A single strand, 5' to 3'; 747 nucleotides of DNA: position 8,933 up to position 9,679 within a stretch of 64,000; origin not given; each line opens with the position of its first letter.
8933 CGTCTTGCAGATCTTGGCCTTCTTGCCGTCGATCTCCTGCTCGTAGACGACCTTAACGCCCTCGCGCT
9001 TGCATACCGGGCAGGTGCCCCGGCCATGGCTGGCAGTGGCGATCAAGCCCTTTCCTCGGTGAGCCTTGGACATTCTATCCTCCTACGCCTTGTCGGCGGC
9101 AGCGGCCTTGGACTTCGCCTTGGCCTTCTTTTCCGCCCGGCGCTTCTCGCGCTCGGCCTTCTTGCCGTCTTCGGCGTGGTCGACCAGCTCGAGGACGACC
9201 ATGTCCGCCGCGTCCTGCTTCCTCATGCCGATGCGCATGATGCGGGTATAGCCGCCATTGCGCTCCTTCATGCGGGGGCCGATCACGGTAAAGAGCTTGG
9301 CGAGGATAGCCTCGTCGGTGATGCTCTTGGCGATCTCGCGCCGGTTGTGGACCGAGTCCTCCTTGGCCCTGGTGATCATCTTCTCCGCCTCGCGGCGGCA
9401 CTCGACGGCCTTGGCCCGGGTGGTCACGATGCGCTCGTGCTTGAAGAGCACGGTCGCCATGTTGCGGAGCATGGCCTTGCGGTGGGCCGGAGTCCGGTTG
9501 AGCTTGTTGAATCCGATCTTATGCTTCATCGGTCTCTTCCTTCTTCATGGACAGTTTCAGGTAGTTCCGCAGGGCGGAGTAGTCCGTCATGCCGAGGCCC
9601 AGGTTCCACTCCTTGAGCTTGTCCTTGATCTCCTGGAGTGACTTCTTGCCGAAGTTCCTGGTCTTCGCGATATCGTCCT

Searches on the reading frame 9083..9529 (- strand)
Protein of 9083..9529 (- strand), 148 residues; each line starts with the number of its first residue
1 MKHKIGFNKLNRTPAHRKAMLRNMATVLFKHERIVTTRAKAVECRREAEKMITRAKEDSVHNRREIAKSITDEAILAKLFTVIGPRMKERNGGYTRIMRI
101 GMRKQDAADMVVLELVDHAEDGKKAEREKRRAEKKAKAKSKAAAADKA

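Call 3: search_protein_families(library=pfam, proteins=[window:9083-9529:-], max_evalue=10)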
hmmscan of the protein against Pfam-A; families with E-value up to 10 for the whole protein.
window:9083-9529:- (148 aa): 3 families
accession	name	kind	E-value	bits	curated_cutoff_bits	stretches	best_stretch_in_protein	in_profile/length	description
PF01196.24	Ribosomal_L17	-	2.8e-36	124.7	27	1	20-116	1-97/97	Ribosomal protein L17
PF25418.1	DUF7890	-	0.0041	17.1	26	1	45-71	11-37/47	Domain of unknown function (DUF7890)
PF19553.4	DUF6076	-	3.2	7.9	23.5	1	11-79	97-165/168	Family of unknown function (DUF6076)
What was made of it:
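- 9083..9529 (-): rplQ (ribosomal protein L17), the gene immediately upstream. Pfam Ribosomal_L17, E 2.8e-36 (call 3).
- Checked: Upstream gene: rplQ is 9083..9529 (-) (Pfam Ribosomal_L17, E 2.8e-36, call 3).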
